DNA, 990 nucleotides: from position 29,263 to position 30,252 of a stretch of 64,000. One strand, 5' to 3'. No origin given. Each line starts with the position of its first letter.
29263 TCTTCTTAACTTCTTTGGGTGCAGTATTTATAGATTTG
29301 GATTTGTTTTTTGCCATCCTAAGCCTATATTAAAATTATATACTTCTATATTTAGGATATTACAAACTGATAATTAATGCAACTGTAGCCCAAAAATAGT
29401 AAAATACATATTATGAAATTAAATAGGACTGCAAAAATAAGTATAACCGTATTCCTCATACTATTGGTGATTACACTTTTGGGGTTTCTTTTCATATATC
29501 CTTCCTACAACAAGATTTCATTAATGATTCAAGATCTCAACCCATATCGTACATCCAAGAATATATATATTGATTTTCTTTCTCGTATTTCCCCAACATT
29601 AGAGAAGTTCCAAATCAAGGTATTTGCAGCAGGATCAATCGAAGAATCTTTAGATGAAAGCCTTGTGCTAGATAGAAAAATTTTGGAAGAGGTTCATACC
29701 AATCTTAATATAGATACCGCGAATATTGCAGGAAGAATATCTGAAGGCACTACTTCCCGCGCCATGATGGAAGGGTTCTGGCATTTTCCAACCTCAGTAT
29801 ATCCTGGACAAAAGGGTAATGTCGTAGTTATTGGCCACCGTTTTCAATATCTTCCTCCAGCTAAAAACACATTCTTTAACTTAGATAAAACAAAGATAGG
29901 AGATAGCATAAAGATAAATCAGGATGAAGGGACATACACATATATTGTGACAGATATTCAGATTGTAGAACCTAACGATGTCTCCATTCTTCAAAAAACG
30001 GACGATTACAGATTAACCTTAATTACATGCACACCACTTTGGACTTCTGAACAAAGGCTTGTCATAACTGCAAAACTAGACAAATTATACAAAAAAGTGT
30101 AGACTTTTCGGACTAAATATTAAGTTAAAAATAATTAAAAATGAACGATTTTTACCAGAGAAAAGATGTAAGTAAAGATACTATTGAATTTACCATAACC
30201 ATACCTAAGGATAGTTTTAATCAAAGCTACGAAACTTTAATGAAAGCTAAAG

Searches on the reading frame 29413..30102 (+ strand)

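Call 4: search_protein_families(library=pfam, proteins=[window:29413-30102:+], max_evalue=0.1)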
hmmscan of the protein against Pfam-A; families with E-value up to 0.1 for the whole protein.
window:29413-30102:+ (229 aa): 3 families
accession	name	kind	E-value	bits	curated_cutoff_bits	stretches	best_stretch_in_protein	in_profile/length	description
PF04203.18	Sortase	-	1.9e-27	96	26.6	1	98-222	1-124/125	Sortase domain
PF01594.21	AI-2E_transport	-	0.007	16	34.3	1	2-65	46-109/327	AI-2E family transporter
PF12911.12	OppC_N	-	0.035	14.4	23.9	1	4-42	13-50/53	N-terminal TM domain of oligopeptide transport permease C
